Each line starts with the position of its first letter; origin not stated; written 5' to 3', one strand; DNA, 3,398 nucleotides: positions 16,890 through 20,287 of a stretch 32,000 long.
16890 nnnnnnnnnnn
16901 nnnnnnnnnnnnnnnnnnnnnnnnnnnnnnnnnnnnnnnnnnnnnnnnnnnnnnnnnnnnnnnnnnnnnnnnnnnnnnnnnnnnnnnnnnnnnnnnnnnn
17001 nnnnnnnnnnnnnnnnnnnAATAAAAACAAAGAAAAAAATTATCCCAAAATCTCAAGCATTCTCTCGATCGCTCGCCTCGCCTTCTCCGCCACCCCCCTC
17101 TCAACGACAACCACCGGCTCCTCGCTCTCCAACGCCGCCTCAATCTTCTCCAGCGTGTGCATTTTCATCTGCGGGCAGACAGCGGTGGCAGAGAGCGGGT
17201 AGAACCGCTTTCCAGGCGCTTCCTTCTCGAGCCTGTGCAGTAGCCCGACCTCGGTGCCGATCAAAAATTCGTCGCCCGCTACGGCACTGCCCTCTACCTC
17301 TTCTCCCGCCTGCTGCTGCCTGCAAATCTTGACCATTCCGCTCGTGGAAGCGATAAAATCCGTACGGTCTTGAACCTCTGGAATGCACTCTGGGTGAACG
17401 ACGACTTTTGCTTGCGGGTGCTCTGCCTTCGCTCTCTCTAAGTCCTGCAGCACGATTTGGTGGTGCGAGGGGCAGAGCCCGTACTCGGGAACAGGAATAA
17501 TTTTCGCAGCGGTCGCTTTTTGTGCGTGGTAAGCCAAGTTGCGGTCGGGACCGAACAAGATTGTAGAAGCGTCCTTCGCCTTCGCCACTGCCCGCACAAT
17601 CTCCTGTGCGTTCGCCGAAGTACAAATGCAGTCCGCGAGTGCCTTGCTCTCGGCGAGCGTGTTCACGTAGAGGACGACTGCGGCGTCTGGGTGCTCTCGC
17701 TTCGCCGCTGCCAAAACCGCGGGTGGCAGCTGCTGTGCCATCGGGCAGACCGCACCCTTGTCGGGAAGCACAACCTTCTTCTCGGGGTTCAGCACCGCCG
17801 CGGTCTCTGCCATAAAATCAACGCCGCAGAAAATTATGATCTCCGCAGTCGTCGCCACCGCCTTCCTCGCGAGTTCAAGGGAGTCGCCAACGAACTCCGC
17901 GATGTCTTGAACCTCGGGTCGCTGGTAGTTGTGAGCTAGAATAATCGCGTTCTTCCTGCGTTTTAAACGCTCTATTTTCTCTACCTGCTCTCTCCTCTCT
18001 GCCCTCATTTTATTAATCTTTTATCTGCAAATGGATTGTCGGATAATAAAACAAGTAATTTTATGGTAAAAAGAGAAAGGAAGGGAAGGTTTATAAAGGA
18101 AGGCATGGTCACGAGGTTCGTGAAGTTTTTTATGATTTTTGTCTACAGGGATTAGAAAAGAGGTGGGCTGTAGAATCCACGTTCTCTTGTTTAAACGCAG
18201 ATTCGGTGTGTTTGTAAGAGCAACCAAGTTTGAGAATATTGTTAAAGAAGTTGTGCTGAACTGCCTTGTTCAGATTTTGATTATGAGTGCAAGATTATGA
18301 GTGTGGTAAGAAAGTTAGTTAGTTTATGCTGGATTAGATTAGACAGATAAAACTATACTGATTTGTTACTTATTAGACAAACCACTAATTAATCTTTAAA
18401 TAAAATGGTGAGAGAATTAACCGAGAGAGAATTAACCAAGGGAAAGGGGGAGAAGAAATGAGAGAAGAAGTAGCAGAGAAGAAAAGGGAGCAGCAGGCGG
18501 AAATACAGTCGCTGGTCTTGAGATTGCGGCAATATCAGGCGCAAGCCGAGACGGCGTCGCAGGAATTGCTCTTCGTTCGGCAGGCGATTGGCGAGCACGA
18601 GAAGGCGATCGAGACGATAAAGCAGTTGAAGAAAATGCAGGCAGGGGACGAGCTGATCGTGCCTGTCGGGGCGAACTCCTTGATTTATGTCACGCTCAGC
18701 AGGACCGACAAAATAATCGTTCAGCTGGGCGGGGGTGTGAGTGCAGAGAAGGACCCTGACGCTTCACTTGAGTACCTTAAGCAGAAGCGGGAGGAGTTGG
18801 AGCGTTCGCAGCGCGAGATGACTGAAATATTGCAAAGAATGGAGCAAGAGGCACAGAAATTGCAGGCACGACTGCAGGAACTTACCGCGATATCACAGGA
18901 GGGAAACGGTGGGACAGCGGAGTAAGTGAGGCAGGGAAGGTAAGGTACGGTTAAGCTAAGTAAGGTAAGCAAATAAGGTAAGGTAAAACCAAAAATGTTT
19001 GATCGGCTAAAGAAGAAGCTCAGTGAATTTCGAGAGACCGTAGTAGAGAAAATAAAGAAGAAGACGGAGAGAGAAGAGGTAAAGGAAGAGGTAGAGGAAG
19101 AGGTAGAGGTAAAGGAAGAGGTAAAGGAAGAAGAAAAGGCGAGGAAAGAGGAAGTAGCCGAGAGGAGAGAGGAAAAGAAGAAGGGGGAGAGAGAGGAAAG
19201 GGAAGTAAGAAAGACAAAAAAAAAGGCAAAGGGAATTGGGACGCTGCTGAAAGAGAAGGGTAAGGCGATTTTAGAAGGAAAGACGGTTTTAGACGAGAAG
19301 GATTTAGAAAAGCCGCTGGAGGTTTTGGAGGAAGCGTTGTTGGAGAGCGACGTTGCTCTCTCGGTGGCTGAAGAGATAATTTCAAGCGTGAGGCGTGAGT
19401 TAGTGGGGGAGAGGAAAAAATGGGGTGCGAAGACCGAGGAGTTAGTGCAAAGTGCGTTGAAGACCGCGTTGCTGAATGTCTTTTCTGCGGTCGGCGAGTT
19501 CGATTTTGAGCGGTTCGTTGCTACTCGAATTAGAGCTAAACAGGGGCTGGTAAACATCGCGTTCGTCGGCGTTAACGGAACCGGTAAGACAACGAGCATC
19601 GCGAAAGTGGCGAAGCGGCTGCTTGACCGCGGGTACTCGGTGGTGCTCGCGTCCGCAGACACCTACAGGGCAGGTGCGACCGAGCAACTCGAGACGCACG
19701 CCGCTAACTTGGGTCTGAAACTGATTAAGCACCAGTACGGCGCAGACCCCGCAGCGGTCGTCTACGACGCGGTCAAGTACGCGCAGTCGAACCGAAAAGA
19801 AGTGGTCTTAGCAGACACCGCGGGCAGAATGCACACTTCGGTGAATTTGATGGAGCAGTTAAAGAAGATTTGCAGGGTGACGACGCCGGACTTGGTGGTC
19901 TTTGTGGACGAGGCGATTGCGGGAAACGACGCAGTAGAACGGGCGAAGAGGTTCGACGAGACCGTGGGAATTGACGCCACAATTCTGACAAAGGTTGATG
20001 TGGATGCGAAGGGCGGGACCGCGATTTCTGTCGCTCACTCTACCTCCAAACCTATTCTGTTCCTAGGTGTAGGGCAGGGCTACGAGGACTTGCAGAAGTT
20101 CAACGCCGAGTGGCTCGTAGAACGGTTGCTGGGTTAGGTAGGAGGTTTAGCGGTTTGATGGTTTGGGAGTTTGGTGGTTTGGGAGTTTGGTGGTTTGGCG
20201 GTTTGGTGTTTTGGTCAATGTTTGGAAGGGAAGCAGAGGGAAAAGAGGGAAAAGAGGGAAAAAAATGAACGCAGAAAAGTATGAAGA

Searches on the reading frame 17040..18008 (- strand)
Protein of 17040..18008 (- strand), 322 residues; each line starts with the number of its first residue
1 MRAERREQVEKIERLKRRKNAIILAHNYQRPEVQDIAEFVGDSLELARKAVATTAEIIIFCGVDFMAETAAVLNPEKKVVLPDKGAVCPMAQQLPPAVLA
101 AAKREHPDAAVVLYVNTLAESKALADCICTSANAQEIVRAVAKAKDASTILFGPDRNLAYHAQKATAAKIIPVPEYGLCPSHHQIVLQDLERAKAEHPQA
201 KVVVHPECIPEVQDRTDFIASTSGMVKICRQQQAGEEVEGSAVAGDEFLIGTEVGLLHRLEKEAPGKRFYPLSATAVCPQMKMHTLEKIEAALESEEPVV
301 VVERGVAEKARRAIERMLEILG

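Call 8: search_protein_families(library=pfam, proteins=[window:17040-18008:-])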
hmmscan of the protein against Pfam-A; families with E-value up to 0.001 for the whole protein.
window:17040-18008:- (322 aa): 1 family
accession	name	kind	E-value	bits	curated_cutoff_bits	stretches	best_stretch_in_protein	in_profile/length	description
PF02445.21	NadA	-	3.3e-107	358.4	27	1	10-319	1-295/295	Quinolinate synthetase A protein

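Call 13: find_related_loci(query=window:17040-18008:-, collection=metagenome_contigs, flank=10000)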
Query window:17040-18008:- (322 aa) in metagenome_contigs; peptide patterns used: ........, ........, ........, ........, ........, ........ (x = any residue, [..] = any of these).
599 stretches matched a pattern (row limit reached: there are more); 498 encode a relative of the query (tblastn E <= 1e-3); the best 80 are kept; 80 distinct loci.
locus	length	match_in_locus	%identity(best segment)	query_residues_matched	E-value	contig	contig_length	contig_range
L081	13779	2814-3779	100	1-322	0e+0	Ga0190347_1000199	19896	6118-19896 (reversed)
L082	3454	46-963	78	1-320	2e-173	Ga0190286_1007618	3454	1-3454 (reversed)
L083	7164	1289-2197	78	4-320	3e-164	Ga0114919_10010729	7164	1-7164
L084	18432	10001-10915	76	1-320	5e-159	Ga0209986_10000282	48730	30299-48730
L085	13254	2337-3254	74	1-320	2e-158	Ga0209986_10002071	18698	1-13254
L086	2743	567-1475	76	4-320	4e-166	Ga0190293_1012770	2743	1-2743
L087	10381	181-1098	73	1-320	2e-156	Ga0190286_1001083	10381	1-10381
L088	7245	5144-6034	75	9-320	1e-153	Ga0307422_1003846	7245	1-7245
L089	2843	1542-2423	76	10-318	3e-161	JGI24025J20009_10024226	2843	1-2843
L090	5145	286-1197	71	4-321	5e-154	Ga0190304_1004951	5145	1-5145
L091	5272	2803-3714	71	4-321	2e-153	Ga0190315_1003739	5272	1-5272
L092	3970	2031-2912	75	10-318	7e-156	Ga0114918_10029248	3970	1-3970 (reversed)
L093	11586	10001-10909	70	4-320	5e-151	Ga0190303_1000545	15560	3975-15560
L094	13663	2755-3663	70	4-320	5e-151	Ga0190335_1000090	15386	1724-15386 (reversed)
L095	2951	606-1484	75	11-318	9e-159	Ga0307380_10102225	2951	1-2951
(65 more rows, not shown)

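Call 25: find_encoding_contigs(protein=window:17040-18008:-, flank=10000, max_places=10)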
Protein window:17040-18008:- (322 aa): 1 contig read that carries it; 1 place shown.
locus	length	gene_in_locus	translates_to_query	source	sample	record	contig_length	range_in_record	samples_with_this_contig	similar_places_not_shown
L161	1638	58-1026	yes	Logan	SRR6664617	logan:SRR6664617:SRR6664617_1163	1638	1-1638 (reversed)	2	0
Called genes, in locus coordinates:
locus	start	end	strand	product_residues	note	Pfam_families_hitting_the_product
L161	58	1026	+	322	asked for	PF02445:NadA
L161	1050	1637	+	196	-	?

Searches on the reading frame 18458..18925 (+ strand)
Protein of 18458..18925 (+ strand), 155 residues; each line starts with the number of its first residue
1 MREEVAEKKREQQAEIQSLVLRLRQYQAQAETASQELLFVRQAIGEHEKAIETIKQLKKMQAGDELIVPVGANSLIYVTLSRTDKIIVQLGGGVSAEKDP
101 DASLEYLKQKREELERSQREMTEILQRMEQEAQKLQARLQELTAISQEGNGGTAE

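Call 8: search_protein_families(library=pfam, proteins=[window:18458-18925:+])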
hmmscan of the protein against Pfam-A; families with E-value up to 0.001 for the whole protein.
window:18458-18925:+ (155 aa): 1 family
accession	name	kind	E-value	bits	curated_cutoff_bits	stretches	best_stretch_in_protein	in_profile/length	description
PF02996.22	Prefoldin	-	1.9e-24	86.4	23.2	1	26-143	1-118/120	Prefoldin subunit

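Call 26: find_encoding_contigs(protein=window:18458-18925:+, flank=10000, max_places=10)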
Protein window:18458-18925:+ (155 aa): no gene with exactly this product is on record in the collection.

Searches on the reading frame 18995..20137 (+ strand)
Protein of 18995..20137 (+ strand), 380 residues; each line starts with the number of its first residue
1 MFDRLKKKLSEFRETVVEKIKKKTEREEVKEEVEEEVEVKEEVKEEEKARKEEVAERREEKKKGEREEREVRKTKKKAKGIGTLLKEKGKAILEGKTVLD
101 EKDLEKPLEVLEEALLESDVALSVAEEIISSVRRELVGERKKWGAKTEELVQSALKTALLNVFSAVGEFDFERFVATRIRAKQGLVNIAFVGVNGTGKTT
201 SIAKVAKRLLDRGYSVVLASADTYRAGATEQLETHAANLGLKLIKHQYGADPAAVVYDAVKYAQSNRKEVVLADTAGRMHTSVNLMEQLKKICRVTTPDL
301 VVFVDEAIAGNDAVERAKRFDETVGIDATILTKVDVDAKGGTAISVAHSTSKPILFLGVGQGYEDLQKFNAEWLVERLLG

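Call 8: search_protein_families(library=pfam, proteins=[window:18995-20137:+])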
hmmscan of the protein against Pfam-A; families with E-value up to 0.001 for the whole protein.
window:18995-20137:+ (380 aa): 4 families
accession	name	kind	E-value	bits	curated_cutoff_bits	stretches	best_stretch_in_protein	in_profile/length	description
PF00448.28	SRP54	-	2.6e-70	236.5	22.7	1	187-380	3-196/196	SRP54-type protein, GTPase domain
PF02881.24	SRP54_N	-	3e-14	53.4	22.4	1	92-159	8-75/75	SRP54-type protein, helical bundle domain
PF13604.12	AAA_30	-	2.9e-05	24.3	27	1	189-297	22-116/191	AAA domain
PF13401.12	AAA_22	-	3.2e-05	24.7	27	1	188-295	8-110/130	AAA domain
